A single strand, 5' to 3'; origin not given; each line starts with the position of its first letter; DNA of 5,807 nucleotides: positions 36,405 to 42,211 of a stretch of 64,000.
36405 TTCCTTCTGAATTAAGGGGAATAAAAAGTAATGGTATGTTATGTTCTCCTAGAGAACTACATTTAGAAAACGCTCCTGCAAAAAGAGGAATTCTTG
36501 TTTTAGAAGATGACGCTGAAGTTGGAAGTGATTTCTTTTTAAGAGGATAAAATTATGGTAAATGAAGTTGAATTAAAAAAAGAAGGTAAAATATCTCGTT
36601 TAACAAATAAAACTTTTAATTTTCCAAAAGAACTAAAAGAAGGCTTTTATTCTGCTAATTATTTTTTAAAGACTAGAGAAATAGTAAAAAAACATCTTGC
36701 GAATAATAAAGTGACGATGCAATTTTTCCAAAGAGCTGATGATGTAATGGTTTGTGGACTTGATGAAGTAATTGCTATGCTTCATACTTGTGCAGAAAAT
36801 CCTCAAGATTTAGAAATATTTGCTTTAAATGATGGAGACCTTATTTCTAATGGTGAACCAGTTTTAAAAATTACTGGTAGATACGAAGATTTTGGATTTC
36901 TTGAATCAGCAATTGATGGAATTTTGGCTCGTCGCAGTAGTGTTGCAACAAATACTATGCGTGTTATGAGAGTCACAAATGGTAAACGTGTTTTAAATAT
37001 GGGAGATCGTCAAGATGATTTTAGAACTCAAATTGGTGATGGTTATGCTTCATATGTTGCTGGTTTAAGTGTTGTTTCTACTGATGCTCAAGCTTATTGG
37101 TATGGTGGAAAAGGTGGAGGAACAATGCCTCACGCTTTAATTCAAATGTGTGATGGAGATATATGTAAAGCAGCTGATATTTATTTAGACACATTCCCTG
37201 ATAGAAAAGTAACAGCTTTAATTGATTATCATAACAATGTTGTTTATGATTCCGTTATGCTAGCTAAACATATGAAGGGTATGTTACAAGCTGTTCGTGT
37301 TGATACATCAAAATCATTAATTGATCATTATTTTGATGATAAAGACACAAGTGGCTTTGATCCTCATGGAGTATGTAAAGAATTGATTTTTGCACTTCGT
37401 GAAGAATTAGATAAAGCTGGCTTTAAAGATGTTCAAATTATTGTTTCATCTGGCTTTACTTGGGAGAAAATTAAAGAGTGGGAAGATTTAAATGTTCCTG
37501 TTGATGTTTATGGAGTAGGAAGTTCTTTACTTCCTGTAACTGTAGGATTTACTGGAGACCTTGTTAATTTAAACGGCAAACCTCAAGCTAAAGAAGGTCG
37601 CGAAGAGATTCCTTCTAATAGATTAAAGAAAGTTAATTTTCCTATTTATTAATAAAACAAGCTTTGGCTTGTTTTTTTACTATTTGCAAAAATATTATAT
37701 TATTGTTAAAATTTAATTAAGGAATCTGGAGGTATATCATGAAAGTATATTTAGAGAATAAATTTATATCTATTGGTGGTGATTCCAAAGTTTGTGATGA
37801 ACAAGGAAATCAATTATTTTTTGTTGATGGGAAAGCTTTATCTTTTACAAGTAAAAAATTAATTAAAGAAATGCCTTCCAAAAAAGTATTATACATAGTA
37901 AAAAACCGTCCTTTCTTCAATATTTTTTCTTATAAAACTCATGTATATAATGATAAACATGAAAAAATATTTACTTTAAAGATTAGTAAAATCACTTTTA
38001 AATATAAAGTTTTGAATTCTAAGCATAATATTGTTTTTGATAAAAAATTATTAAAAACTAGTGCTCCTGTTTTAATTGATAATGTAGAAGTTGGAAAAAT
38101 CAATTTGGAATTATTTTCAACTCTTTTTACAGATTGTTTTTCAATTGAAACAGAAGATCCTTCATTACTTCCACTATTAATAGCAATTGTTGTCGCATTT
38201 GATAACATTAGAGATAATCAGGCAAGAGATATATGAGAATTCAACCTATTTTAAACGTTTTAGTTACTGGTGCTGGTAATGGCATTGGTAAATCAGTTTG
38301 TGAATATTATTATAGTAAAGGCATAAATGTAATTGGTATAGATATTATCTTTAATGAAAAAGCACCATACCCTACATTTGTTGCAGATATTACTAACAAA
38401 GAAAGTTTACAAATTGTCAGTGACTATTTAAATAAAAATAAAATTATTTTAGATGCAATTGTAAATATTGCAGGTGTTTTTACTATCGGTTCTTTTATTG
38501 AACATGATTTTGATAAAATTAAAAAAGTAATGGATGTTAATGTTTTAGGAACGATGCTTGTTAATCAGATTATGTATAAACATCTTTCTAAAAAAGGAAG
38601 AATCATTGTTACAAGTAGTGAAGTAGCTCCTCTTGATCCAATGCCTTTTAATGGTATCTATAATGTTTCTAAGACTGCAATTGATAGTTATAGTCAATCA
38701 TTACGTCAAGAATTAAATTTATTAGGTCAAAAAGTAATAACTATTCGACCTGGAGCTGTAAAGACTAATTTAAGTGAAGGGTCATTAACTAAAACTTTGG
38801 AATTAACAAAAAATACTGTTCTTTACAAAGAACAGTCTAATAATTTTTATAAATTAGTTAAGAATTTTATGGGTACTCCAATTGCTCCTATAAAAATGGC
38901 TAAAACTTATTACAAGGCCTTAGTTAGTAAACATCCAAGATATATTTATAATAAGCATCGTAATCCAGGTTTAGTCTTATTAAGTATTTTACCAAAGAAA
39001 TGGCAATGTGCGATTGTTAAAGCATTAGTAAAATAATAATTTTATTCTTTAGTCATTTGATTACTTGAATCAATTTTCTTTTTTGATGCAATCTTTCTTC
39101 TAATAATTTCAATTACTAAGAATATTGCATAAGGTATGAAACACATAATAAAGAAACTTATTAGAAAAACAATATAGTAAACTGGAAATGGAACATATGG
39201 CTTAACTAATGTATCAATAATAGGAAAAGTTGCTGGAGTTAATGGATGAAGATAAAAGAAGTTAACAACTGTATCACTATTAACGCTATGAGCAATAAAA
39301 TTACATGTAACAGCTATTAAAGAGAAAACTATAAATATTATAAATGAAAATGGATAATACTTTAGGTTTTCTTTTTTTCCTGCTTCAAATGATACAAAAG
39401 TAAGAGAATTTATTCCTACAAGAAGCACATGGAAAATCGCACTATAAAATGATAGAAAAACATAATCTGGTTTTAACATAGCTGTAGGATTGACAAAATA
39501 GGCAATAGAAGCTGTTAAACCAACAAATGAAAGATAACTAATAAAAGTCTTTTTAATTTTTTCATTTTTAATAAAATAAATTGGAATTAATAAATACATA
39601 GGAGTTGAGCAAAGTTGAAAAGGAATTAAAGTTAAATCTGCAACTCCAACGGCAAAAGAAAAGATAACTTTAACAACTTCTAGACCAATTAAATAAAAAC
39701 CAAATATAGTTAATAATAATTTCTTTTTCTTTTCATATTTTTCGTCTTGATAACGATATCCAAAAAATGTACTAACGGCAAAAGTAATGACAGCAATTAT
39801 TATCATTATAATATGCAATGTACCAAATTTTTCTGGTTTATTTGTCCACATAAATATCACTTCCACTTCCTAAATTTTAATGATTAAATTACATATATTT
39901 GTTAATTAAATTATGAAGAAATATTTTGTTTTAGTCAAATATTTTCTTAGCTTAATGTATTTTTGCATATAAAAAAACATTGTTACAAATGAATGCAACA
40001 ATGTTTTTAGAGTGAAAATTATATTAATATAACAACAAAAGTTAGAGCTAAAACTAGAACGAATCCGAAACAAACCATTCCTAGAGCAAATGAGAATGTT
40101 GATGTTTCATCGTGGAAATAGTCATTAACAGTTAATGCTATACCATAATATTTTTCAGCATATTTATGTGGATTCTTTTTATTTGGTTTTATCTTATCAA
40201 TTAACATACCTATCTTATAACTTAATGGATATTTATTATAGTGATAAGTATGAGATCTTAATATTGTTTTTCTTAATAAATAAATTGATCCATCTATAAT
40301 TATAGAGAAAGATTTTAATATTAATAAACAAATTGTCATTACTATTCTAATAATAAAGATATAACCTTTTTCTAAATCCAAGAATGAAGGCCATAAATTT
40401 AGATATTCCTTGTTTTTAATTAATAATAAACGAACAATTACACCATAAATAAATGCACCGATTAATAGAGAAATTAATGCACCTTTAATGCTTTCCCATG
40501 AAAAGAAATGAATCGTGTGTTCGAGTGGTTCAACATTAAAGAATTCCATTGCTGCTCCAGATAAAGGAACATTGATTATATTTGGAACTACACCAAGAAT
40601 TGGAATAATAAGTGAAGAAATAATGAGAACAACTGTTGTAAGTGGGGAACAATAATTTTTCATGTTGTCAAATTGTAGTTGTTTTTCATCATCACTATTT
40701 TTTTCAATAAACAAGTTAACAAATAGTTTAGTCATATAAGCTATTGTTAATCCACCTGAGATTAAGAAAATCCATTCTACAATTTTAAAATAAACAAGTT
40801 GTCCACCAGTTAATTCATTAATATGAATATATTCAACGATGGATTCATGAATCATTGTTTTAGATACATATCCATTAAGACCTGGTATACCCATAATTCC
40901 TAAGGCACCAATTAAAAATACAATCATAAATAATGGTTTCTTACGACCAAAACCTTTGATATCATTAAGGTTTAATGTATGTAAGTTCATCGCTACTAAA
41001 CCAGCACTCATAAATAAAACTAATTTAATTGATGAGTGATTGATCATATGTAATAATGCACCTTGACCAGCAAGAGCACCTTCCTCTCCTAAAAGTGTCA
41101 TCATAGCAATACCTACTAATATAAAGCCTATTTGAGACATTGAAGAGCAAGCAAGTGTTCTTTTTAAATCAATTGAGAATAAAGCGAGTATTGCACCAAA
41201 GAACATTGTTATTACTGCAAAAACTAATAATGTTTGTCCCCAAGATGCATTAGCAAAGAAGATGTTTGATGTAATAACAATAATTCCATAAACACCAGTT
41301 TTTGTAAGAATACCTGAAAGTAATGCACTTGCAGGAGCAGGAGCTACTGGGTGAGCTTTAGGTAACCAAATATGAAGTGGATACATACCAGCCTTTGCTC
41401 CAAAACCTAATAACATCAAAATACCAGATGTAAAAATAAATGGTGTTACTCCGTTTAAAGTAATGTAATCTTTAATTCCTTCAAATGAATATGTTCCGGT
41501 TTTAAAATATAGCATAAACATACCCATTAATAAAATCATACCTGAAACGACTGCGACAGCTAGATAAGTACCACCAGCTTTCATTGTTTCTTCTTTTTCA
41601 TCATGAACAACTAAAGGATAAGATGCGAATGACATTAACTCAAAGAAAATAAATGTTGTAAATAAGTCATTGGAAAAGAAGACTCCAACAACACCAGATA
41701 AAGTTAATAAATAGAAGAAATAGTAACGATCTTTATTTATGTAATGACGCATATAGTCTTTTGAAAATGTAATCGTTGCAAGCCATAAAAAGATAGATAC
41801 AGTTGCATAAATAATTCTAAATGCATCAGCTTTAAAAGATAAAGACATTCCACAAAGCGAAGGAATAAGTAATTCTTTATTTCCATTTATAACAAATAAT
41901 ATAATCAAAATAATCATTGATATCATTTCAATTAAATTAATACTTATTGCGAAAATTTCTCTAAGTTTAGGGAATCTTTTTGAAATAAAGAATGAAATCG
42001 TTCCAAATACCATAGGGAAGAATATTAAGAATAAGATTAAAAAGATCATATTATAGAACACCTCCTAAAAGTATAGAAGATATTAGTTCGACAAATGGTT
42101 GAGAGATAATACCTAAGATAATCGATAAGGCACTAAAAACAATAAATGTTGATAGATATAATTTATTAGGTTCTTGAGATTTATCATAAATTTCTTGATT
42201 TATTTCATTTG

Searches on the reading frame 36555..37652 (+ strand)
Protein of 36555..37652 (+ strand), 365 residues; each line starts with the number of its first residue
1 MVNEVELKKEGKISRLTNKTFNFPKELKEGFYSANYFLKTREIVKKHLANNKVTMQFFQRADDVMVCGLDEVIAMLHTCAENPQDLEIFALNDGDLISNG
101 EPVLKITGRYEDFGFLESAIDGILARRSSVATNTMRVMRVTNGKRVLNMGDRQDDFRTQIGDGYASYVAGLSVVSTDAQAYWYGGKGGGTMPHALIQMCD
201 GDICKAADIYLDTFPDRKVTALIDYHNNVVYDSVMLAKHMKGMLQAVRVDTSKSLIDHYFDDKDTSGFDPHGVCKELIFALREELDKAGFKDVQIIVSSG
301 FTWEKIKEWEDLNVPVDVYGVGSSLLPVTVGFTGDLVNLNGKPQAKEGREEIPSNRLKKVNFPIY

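Call 57: search_protein_families(library=pfam, proteins=[window:36555-37652:+], max_evalue=0.00001)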
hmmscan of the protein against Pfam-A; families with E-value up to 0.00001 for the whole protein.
window:36555-37652:+ (365 aa): 1 family
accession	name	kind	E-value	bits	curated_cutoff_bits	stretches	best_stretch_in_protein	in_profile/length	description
PF02749.22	QRPTase_N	-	2.3e-13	50.6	27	1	47-128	8-82/82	Quinolinate phosphoribosyl transferase, N-terminal domain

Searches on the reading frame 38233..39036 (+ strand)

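Call 57: search_protein_families(library=pfam, proteins=[window:38233-39036:+], max_evalue=0.00001)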
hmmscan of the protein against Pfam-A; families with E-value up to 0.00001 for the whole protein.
window:38233-39036:+ (267 aa): 4 families
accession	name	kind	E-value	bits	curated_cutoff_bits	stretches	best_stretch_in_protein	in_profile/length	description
PF00106.31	adh_short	-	1.3e-28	100.3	26.6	1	9-182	3-188/195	short chain dehydrogenase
PF13561.12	adh_short_C2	-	2.7e-19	70.2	27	1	13-185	1-185/236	Enoyl-(Acyl carrier protein) reductase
PF01370.27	Epimerase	-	2.3e-08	34.2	20.9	1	9-162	1-161/240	NAD dependent epimerase/dehydratase family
PF08659.16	KR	-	9.1e-08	32.7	22.6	1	50-160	59-166/180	KR domain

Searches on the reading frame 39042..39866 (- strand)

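Call 57: search_protein_families(library=pfam, proteins=[window:39042-39866:-], max_evalue=0.00001)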
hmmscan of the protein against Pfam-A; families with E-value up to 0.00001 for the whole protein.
window:39042-39866:- (274 aa): 1 family
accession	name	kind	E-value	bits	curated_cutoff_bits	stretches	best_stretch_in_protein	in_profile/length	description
PF14808.11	TMEM164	-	6.4e-14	52.4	25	1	14-244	2-215/217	TMEM164 family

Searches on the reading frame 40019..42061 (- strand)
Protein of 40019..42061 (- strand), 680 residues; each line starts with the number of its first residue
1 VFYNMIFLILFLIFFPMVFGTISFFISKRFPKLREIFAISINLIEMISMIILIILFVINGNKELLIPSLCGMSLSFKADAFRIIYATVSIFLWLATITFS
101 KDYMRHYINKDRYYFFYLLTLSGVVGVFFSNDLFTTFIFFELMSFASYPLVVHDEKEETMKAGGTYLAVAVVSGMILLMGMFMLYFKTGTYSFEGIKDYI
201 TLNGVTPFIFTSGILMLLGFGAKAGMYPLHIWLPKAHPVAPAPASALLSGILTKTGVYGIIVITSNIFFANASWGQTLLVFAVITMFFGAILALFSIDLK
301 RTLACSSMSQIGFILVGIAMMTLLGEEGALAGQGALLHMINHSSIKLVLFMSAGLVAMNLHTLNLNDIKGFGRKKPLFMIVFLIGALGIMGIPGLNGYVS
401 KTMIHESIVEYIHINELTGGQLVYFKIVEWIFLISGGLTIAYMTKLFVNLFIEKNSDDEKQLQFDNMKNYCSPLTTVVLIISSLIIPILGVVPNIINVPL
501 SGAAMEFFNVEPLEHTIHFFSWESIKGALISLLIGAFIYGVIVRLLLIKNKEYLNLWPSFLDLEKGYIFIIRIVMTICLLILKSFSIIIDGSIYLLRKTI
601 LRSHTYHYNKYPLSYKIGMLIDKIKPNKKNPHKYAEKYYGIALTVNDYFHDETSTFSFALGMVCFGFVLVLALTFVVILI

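Call 8: search_protein_families(library=pfam, proteins=[window:40019-42061:-], max_evalue=0.1)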
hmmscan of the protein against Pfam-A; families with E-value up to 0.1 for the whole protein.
window:40019-42061:- (680 aa): 2 families
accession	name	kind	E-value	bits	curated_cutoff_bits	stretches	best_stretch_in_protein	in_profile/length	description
PF00361.26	Proton_antipo_M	-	1.5e-61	208.6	21.5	1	130-413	1-280/294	NADH:quinone oxidoreductase/Mrp antiporter, TM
PF20077.4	CcmD_alt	-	0.011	16.2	23.5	0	274-300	29-56/61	CcmD family protein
